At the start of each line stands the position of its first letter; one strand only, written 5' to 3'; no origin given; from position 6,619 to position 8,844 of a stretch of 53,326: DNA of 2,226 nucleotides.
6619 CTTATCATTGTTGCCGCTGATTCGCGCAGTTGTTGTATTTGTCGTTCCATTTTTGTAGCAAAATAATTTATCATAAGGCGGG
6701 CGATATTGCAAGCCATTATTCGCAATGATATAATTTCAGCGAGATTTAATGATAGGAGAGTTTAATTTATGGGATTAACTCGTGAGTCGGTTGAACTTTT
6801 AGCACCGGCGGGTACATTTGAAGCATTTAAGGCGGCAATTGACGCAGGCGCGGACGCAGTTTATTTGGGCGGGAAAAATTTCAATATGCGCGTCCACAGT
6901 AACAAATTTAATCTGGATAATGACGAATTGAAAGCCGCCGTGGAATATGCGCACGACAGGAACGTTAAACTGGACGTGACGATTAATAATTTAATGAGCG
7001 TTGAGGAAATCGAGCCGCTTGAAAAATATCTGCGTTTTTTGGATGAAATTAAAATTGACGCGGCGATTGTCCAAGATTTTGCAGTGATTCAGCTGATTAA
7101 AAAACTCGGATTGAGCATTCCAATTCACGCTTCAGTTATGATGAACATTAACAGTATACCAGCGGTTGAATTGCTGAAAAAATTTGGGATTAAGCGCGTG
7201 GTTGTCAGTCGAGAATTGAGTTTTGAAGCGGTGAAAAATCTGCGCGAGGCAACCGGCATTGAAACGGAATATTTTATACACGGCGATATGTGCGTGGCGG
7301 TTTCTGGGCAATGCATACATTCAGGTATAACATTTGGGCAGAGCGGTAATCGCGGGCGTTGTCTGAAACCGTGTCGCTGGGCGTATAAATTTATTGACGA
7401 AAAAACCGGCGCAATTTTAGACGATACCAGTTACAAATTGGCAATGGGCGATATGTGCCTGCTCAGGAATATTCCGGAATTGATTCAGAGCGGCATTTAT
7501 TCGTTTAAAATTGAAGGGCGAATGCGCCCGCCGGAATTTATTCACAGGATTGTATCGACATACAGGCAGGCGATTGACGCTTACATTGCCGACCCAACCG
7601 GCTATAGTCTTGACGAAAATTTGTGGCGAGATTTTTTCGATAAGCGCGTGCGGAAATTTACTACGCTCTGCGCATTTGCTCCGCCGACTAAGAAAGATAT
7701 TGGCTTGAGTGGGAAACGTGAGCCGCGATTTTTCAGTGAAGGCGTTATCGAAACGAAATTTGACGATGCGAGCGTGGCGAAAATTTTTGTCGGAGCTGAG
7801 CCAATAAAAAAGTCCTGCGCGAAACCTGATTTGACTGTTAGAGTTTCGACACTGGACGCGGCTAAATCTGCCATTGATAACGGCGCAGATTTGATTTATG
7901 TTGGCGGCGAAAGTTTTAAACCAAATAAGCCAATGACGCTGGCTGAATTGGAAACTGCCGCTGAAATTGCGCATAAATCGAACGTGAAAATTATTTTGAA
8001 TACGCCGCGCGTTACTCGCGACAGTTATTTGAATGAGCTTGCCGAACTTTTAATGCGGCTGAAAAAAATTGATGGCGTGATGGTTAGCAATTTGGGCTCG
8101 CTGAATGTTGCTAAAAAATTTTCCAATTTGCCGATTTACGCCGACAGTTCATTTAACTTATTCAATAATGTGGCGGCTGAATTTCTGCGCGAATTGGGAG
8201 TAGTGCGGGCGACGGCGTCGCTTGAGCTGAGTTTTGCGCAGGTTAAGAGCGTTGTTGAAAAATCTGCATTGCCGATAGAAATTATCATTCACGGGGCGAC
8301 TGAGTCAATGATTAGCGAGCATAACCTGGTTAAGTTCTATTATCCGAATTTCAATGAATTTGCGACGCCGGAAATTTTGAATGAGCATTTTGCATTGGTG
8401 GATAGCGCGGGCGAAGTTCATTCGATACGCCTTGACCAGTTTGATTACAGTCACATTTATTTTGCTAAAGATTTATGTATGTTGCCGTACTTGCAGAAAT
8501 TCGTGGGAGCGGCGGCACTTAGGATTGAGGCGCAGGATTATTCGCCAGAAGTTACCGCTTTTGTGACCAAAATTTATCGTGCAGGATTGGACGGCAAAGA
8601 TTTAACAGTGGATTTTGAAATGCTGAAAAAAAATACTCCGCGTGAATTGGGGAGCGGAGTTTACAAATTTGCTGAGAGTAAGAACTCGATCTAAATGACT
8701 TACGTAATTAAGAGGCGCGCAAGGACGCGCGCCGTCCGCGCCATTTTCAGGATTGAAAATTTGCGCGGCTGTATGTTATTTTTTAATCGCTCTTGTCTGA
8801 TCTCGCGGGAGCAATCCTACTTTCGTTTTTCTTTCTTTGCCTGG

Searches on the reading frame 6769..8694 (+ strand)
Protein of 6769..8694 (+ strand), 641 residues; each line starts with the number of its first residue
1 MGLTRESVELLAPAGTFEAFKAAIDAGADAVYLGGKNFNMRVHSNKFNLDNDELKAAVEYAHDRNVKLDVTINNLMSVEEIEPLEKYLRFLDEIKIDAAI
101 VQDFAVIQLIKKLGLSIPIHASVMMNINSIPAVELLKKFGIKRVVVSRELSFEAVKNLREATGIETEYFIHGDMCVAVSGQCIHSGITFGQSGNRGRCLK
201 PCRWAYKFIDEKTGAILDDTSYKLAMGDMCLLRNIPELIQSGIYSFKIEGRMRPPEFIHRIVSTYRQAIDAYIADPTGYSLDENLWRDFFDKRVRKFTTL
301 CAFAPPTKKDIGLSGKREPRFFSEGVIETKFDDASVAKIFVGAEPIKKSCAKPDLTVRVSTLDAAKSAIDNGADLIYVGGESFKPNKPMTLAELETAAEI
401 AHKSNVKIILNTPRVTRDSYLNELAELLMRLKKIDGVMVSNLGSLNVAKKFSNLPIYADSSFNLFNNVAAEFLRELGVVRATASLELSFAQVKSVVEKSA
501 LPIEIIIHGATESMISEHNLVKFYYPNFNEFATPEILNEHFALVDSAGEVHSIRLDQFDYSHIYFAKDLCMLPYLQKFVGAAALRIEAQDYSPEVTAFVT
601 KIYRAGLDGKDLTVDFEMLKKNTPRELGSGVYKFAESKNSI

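Call 24: find_homologous_proteins(query=window:6769-8694:+, max_evalue=1e-50)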
Query window:6769-8694:+ (641 aa): 6931 proteins with E <= 1e-50 among 8000 candidates; the best 120 are listed.
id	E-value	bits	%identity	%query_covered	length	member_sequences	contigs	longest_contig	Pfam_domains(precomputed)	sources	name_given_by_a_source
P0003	0.0e+0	1433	100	100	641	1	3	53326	PF01136.26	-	-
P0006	0.0e+0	1351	93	100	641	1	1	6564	PF01136.26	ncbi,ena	-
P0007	0.0e+0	1334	92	100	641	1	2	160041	PF01136.26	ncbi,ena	-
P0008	0.0e+0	1332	92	100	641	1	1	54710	PF01136.26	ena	-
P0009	0.0e+0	1261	87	100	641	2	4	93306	PF01136.26,PF04055.28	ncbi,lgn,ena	-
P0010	0.0e+0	1164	80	100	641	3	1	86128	PF01136.26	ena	-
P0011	0.0e+0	1164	80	100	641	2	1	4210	PF01136.26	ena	-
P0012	0.0e+0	1158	78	100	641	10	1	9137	PF01136.26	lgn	-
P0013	0.0e+0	1154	78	100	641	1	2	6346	PF01136.26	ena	-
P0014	0.0e+0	1145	78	100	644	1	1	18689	PF01136.26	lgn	-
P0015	0.0e+0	1142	79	100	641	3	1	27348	PF01136.26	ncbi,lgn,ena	-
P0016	0.0e+0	1141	78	100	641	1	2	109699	PF01136.26,PF04055.28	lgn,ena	-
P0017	0.0e+0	1140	78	100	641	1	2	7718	PF01136.26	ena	-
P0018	0.0e+0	1135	77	100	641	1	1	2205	PF01136.26,PF04055.28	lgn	-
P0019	0.0e+0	1131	78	100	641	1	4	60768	PF01136.26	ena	-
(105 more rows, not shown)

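Call 25: find_encoding_contigs(protein=P0007, flank=10000, max_places=4)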
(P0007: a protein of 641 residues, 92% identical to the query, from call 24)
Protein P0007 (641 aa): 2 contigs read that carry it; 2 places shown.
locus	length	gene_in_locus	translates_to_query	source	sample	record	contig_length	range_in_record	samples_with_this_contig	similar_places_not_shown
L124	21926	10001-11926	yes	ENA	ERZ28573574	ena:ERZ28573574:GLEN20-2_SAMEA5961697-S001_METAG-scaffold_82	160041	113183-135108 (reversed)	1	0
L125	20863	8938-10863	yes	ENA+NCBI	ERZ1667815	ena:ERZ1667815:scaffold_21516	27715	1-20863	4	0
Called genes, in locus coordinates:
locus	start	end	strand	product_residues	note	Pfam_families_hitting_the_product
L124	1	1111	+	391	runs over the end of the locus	PF00083:Sugar_tr, PF06609:TRI12, PF07690:MFS_1, PF05977:MFS_3 (weak)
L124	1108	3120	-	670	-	PF03235:GmrSD_N, PF07510:GmrSD_C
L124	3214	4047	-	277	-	PF00892:EamA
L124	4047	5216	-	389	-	PF00438:S-AdoMet_synt_N, PF02772:S-AdoMet_synt_M, PF02773:S-AdoMet_synt_C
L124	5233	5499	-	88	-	PF05164:ZapA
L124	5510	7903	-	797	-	PF01588:tRNA_bind, PF03483:B3_4, PF03484:B5, PF17759:tRNA_synthFbeta, PF03147:FDX-ACB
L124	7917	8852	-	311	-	PF20466:MmeI_TRD, PF20467:MmeI_C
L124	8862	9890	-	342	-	PF02912:Phe_tRNA-synt_N, PF01409:tRNA-synt_2d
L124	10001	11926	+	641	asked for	PF01136:Peptidase_U32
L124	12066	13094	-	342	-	PF03448:MgtE_N (faint), PF14842:FliG_N, PF14841:FliG_M, PF14842:FliG_N (weak), PF01706:FliG_C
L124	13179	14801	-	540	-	PF01514:YscJ_FliF, PF08345:YscJ_FliF_C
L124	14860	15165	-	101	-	PF02049:FliE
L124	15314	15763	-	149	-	PF00460:Flg_bb_rod, PF06429:Flg_bbr_C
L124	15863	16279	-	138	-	PF00460:Flg_bb_rod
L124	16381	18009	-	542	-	PF01943:Polysacc_synt, PF03023:MurJ, PF01554:MatE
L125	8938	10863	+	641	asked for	PF01136:Peptidase_U32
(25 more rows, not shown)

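Call 26: find_encoding_contigs(protein=P0009, flank=10000, max_places=4)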
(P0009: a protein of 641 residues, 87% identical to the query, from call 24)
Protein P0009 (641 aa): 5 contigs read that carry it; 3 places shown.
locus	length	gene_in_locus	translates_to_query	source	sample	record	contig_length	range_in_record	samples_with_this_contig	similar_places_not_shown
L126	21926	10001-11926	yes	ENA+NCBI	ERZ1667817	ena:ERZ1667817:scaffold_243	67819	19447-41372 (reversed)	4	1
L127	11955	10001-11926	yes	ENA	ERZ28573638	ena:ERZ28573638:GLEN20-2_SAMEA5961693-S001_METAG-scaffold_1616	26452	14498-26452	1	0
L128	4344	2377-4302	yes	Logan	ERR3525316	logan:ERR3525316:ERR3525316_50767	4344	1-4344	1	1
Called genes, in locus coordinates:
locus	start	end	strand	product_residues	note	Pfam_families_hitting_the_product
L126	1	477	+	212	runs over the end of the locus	PF01541:GIY-YIG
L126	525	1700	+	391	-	PF00083:Sugar_tr, PF06609:TRI12 (weak), PF07690:MFS_1, PF05977:MFS_3 (weak)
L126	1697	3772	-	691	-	PF03235:GmrSD_N, PF07510:GmrSD_C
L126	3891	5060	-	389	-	PF00438:S-AdoMet_synt_N, PF02772:S-AdoMet_synt_M, PF02773:S-AdoMet_synt_C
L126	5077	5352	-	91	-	PF05164:ZapA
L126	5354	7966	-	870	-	PF01588:tRNA_bind, PF03483:B3_4, PF03484:B5, PF17759:tRNA_synthFbeta, PF03147:FDX-ACB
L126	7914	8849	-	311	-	PF20466:MmeI_TRD, PF20467:MmeI_C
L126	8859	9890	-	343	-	PF02912:Phe_tRNA-synt_N, PF01409:tRNA-synt_2d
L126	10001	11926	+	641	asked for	PF01136:Peptidase_U32, PF04055:Radical_SAM (faint), PF01136:Peptidase_U32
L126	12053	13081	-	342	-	PF03448:MgtE_N (faint), PF14842:FliG_N, PF14841:FliG_M, PF14842:FliG_N (weak), PF01706:FliG_C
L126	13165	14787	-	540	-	PF01514:YscJ_FliF, PF08345:YscJ_FliF_C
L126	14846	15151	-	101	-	PF02049:FliE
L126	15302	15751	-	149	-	PF00460:Flg_bb_rod, PF06429:Flg_bbr_C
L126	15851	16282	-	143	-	PF00460:Flg_bb_rod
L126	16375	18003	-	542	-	PF01943:Polysacc_synt, PF03023:MurJ, PF01554:MatE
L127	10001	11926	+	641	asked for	PF01136:Peptidase_U32, PF04055:Radical_SAM (faint), PF01136:Peptidase_U32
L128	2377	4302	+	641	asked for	PF01136:Peptidase_U32, PF04055:Radical_SAM (faint), PF01136:Peptidase_U32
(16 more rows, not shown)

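Call 27: find_encoding_contigs(protein=P0010, flank=10000, max_places=3)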
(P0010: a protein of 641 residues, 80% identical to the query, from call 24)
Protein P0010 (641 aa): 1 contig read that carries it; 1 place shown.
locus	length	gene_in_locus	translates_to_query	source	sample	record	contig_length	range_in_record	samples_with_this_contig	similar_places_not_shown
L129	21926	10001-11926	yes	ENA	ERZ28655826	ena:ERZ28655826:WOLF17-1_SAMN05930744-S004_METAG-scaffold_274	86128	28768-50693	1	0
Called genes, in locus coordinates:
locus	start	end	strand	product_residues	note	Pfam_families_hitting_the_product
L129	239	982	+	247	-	PF08478:POTRA_1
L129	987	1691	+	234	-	PF05949:DUF881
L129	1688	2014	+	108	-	PF06947:DUF1290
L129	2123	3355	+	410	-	PF00091:Tubulin, PF12327:FtsZ_C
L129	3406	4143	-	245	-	PF11967:RecO_N, PF02565:RecO_C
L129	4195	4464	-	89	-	PF05164:ZapA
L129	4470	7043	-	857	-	PF01588:tRNA_bind, PF03483:B3_4, PF03484:B5, PF17759:tRNA_synthFbeta, PF03147:FDX-ACB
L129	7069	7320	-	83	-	-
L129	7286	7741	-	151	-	-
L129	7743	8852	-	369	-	PF02912:Phe_tRNA-synt_N, PF01409:tRNA-synt_2d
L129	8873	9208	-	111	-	-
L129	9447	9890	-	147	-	PF13641:Glyco_tranf_2_3, PF00535:Glycos_transf_2, PF10111:Glyco_tranf_2_2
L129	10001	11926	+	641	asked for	PF01136:Peptidase_U32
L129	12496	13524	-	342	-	PF03448:MgtE_N (faint), PF14842:FliG_N, PF14841:FliG_M, PF14842:FliG_N, PF01706:FliG_C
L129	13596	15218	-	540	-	PF01514:YscJ_FliF, PF08345:YscJ_FliF_C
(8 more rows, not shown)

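Call 49: find_encoding_contigs(protein=P0016, flank=10000, max_places=2)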
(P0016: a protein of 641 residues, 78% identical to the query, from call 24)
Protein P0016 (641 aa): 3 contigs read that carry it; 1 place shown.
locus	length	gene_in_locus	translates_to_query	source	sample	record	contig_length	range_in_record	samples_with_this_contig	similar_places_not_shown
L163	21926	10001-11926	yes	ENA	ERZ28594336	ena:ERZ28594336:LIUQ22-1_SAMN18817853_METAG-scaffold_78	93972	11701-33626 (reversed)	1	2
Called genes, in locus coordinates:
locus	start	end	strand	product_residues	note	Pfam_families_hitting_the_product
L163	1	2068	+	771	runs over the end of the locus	PF01225:Mur_ligase, PF08245:Mur_ligase_M, PF02875:Mur_ligase_C, PF01820:Dala_Dala_lig_N, PF02222:ATP-grasp, PF02655:ATP-grasp_3, PF02786:CPSase_L_D2, PF07478:Dala_Dala_lig_C, +3 more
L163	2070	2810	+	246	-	PF08478:POTRA_1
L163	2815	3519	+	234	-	PF05949:DUF881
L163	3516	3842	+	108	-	PF06947:DUF1290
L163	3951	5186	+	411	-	PF00091:Tubulin, PF12327:FtsZ_C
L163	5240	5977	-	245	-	PF11967:RecO_N, PF02565:RecO_C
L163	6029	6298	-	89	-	PF05164:ZapA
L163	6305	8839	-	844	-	PF01588:tRNA_bind, PF03483:B3_4, PF03484:B5, PF17759:tRNA_synthFbeta, PF03147:FDX-ACB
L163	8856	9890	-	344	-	PF02912:Phe_tRNA-synt_N, PF01409:tRNA-synt_2d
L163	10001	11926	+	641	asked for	PF01136:Peptidase_U32, PF04055:Radical_SAM (faint), PF01136:Peptidase_U32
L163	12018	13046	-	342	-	PF03448:MgtE_N (faint), PF14842:FliG_N, PF14841:FliG_M, PF14842:FliG_N (weak), PF01706:FliG_C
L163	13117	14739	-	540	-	PF01514:YscJ_FliF, PF08345:YscJ_FliF_C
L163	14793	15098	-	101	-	PF02049:FliE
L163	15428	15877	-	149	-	PF00460:Flg_bb_rod, PF06429:Flg_bbr_C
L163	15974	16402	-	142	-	PF00460:Flg_bb_rod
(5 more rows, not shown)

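Call 50: find_encoding_contigs(protein=P0019, flank=10000, max_places=2)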
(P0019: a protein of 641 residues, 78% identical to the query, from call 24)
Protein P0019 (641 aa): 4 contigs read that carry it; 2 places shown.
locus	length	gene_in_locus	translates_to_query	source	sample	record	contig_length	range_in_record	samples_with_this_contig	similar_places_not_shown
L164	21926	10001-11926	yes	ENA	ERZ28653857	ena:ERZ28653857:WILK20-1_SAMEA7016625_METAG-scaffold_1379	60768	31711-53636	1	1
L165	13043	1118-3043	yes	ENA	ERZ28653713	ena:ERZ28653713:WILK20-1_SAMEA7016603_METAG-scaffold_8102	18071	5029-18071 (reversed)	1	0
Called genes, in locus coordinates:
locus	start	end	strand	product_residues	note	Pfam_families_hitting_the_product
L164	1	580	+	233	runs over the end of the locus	PF05949:DUF881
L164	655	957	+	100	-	PF06947:DUF1290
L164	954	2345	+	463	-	PF00091:Tubulin, PF12327:FtsZ_C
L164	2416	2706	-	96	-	-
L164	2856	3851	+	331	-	PF00091:Tubulin, PF12327:FtsZ_C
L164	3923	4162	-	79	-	-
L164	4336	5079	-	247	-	PF11967:RecO_N, PF02565:RecO_C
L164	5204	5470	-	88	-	PF05164:ZapA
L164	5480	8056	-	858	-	PF01588:tRNA_bind, PF03483:B3_4, PF03484:B5, PF17759:tRNA_synthFbeta, PF03147:FDX-ACB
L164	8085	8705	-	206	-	PF07463:NUMOD4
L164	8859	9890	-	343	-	PF02912:Phe_tRNA-synt_N, PF01409:tRNA-synt_2d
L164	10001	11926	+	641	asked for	PF01136:Peptidase_U32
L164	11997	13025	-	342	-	PF03448:MgtE_N (faint), PF14842:FliG_N, PF14841:FliG_M, PF14842:FliG_N, PF01706:FliG_C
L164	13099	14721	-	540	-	PF01514:YscJ_FliF, PF08345:YscJ_FliF_C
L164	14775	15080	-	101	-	PF02049:FliE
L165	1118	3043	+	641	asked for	PF01136:Peptidase_U32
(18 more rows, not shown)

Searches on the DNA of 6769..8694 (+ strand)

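Call 75: search_rna_families(source=L129, start=11900, end=12520, threshold=evalue, max_evalue=0.01)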
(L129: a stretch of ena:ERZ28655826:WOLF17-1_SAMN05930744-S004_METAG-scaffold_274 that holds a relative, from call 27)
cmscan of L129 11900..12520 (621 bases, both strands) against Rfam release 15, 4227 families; matches with E-value up to 0.01: 0.
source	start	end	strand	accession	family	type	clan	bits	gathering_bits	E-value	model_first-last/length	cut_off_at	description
